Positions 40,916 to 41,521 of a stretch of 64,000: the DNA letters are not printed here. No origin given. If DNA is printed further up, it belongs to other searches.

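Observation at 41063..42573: Prokaryotic protein with a ~94-residue near-pure poly-Glu/Asp tract, KPLKKKH repeats and four zinc ribbons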

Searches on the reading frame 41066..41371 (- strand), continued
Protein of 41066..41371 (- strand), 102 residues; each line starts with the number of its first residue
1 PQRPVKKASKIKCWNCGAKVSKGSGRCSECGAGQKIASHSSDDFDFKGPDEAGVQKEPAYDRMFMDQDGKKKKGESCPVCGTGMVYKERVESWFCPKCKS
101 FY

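Call 80: list_cluster_members(proteins=[P0022, P0017, P0019, P0008, P0014])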
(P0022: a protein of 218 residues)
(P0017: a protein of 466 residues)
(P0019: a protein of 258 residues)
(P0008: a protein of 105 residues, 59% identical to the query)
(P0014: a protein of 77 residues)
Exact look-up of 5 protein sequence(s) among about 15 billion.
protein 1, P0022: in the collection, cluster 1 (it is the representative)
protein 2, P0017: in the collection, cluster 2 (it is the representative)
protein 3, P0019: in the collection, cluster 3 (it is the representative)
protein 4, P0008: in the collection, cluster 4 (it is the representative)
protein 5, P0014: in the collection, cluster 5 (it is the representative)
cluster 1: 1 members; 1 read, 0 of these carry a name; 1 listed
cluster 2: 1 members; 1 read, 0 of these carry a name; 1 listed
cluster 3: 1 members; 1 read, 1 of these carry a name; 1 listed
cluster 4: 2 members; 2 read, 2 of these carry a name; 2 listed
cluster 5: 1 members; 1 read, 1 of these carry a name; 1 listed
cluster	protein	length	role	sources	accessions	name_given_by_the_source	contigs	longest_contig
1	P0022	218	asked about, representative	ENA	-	-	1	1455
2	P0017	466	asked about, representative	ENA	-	-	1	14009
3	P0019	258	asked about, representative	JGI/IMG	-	predicted RNA-binding Zn-ribbon protein involved in translation (DUF1610 family)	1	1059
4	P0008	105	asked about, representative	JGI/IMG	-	predicted RNA-binding Zn-ribbon protein involved in translation (DUF1610 family)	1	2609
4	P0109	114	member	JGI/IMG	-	predicted RNA-binding Zn-ribbon protein involved in translation (DUF1610 family)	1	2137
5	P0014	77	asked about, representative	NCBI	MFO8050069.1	MAG: hypothetical protein R6V01_00005, partial [Thermoplasmatota archaeon]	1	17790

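Call 81: search_protein_families(library=pfam, proteins=[P0022, P0015, P0016, P0017, P0019, P0029], max_evalue=0.01)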
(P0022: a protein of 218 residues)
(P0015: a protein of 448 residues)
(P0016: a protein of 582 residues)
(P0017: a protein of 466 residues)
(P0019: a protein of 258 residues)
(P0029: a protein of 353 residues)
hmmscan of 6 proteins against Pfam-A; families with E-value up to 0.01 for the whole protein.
P0022 (218 aa): 1 family
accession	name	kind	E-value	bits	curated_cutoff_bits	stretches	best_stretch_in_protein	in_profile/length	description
PF09581.16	Spore_III_AF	-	0.0065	16.9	28.3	0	26-136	80-162/185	Stage III sporulation protein AF (Spore_III_AF)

P0015 (448 aa): 9 families
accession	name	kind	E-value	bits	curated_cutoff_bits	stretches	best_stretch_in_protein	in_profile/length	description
PF01363.27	FYVE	-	1.1e-08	35.5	27.8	0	411-440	5-32/67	FYVE zinc finger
PF07191.17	Zn_ribbon_6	-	2.9e-08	34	25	0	409-443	24-60/67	Double zinc ribbon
PF18912.6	DZR_2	-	2e-05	24.8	27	0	339-370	18-46/56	Double zinc ribbon domain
PF20020.4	DUF6431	-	3.4e-05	24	26.6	0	250-270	1-21/82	Domain of unknown function (DUF6431)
PF13639.12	zf-RING_2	-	0.00023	21.8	27.3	1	15-53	2-43/44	Ring finger domain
PF14354.12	Lar_restr_allev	-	0.00056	20.5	28.6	0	344-381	5-45/58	Restriction alleviation protein Lar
PF14634.12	zf-RING_5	-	0.0019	18.6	27.9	1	15-54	1-42/43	zinc-RING finger domain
PF10238.14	Eapp_C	-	0.0027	18.4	25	0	307-365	72-130/134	E2F-associated phosphoprotein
PF01155.25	HypA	-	0.0036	17.8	28.9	0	235-274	58-95/112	Hydrogenase/urease nickel incorporation, metallochaperone, hypA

P0016 (582 aa): 19 families
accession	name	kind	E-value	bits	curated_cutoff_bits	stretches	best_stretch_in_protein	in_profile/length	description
PF20020.4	DUF6431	-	6.3e-08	32.8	26.6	0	5-26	1-22/82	Domain of unknown function (DUF6431)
PF01599.25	Ribosomal_S27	-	1.4e-07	31.7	22.3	0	413-443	12-42/44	Ribosomal protein S27a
PF18953.6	SAP_new25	-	7.7e-07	29.1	26.3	1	173-211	10-48/51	SAP domain-containing new25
PF07191.17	Zn_ribbon_6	-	1.5e-06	28.5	25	1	420-464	2-42/67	Double zinc ribbon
PF12773.13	DZR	-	8.9e-06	26.2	27.3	0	416-458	10-45/45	Double zinc ribbon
PF13005.12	zf-IS66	-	1.3e-05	25.9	27.3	0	3-18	2-17/46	zinc-finger binding domain of transposase IS66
PF23548.1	Zn_ribbon_FGT1_2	-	2.1e-05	24.4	27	0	294-304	22-32/35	FORGETTER1 second zinc ribbon domain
PF14354.12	Lar_restr_allev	-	4.2e-05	24.1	28.6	0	4-56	5-42/58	Restriction alleviation protein Lar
PF02037.33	SAP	-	4.8e-05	23.3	23.9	1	172-202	6-36/37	SAP domain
PF08274.17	Zn_Ribbon_YjdM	-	8e-05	23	30.8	0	4-46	4-26/30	PhnA Zinc-Ribbon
PF07754.17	HVO_2753_ZBP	-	0.00015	21.9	33.2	0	334-350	15-31/46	Small zinc finger protein HVO_2753-like, Zn-binding pocket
PF24460.1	DUF7575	-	0.00034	20.4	28.5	0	417-428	2-13/28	Domain of unknown function (DUF7575)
PF06906.16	DUF1272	-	0.00047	20.7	25.3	0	418-429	41-52/57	Protein of unknown function (DUF1272)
PF01396.24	Zn_ribbon_Top1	-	0.00091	19.4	32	0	294-304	3-13/39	Topoisomerase DNA binding C4 zinc finger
PF03119.21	DNA_ligase_ZBD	-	0.002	18.4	25.8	0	420-439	1-20/27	NAD-dependent DNA ligase C4 zinc finger domain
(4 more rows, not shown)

P0017 (466 aa): 18 families
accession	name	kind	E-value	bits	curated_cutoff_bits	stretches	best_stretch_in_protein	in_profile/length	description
PF19011.5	DUF5740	-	2.1e-08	34.8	26.5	0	139-175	55-92/94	Family of unknown function (DUF5740)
PF25095.1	C2H2-zf_KIN17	-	3.5e-08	34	27.7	0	450-465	2-19/30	KIN17 C2H2-type zinc finger domain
PF17026.10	zf-RRPl_C4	-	4.6e-07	30.4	28.9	0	326-353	4-30/108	Putative ribonucleoprotein zinc-finger pf C4 type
PF23455.1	DUF7129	-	1.6e-06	28.2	30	0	385-399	27-41/45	Domain of unknown function (DUF7129)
PF12874.13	zf-met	-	5.2e-06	27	21.2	0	451-461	1-11/25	Zinc-finger of C2H2 type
PF12171.14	zf-C2H2_jaz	-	6e-06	26.7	22.6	0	404-415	2-13/27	Zinc-finger double-stranded RNA-binding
PF00130.28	C1_1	-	1.3e-05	25.3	26.5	0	138-162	14-37/53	Phorbol esters/diacylglycerol binding domain (C1 domain)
PF11724.13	YvbH_ext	-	1.8e-05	25.4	22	0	400-418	33-52/61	YvbH-like oligomerisation region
PF23145.1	Zf_2nd_IFT121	-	2.1e-05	24.5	25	0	141-161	3-24/45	IFT121, second zinc finger domain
PF18797.7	APC_rep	-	3e-05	25.1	27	0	341-373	22-55/76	Adenomatous polyposis coli (APC) repeat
PF07191.17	Zn_ribbon_6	-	3.4e-05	24.2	25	0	387-457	2-56/67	Double zinc ribbon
PF06463.18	Mob_synth_C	-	5.8e-05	23.5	37.4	0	315-349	43-77/128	Molybdenum Cofactor Synthesis C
PF07430.17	PP1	-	0.00012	22.5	20.4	0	142-162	19-39/78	Phloem filament protein PP1 cystatin-like domain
PF12760.12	Zn_ribbon_IS1595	-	0.00072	19.9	25.4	0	136-161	19-45/46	Transposase zinc-ribbon domain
PF07282.18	Cas12f1-like_TNB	-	0.0028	18.2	26.3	0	325-355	30-54/60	Cas12f1-like, TNB domain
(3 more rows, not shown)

P0019 (258 aa): 13 families
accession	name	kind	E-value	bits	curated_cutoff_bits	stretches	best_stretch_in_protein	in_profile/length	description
PF19474.4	DUF6011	-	6.5e-09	35.6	26.6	0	117-133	2-18/37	Family of unknown function (DUF6011)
PF01363.27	FYVE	-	3.6e-08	33.8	27.8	0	64-92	5-31/67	FYVE zinc finger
PF07191.17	Zn_ribbon_6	-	1.8e-07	31.5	25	1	181-257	2-60/67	Double zinc ribbon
PF18255.9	SAM_DprA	-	1.2e-06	28.9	26.2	0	15-28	42-55/62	DNA processing protein A sterile alpha motif domain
PF03119.21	DNA_ligase_ZBD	-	8e-05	22.9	25.8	0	230-251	1-22/27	NAD-dependent DNA ligase C4 zinc finger domain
PF20097.4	DUF6487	-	0.00025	21.8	24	0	75-94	42-61/67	Domain of unknown function (DUF6487)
PF12773.13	DZR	-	0.00032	21.2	27.3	0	182-252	15-44/45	Double zinc ribbon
PF07754.17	HVO_2753_ZBP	-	0.00035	20.7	33.2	0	231-252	1-22/46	Small zinc finger protein HVO_2753-like, Zn-binding pocket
PF24445.1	DUF7564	-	0.00036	21.3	32.2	0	229-254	6-31/76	Family of unknown function (DUF7564)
PF05810.19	NinF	-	0.00067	20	27.5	0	230-239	1-10/25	NinF protein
PF25165.1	DUF7828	-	0.00074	19.6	25.7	0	67-97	27-60/87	Domain of unknown function (DUF7828)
PF07430.17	PP1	-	0.0026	18.2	20.4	0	234-254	18-38/78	Phloem filament protein PP1 cystatin-like domain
PF14354.12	Lar_restr_allev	-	0.0035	18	28.6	0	227-254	2-30/58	Restriction alleviation protein Lar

P0029 (353 aa): 16 families
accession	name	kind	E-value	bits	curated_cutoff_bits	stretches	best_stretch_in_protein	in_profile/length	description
PF11781.13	Zn_ribbon_RRN7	-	8.8e-07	28.9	27.1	1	252-277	7-31/32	Zinc-finger of RNA-polymerase I-specific TFIIB, Rrn7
PF02150.21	Zn_ribbon_RPB9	-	8e-06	26.1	25.2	1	251-281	3-35/36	RNA polymerases M/15 Kd subunit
PF13453.11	Zn_ribbon_TFIIB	-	2.8e-05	23.9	22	1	252-275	2-24/41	Transcription factor zinc-finger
PF12760.12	Zn_ribbon_IS1595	-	0.00013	22.3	25.4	0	252-275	21-45/46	Transposase zinc-ribbon domain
PF07191.17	Zn_ribbon_6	-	0.00025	21.4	25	0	252-280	3-29/67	Double zinc ribbon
PF01599.25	Ribosomal_S27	-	0.00031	21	22.3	0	328-349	20-41/44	Ribosomal protein S27a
PF12773.13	DZR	-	0.00052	20.6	27.3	0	245-279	8-36/45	Double zinc ribbon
PF06044.18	DpnI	-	0.00054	20.1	26.7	1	248-289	30-75/183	Dam-replacing family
PF10080.14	FtrD-like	-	0.00085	19.9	26.3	0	324-350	33-58/101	Membrane iron-sulfur containing protein FtrD-like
PF08274.17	Zn_Ribbon_YjdM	-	0.0052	17.2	30.8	0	328-350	5-26/30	PhnA Zinc-Ribbon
PF00130.28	C1_1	-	0.0063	16.8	26.5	0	248-277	10-38/53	Phorbol esters/diacylglycerol binding domain (C1 domain)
PF07282.18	Cas12f1-like_TNB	-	0.0073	16.9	26.3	0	322-350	25-47/60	Cas12f1-like, TNB domain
PF17647.6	DUF5518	-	0.0073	16.8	27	1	81-175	8-116/116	Family of unknown function (DUF5518)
PF04606.18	Ogr_Delta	-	0.0078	16.6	26.3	0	252-263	2-13/47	Ogr/Delta-like zinc finger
PF08273.17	Zn_Ribbon_Prim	-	0.0087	16.8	23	1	252-274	6-32/37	Zinc-binding domain of primase-helicase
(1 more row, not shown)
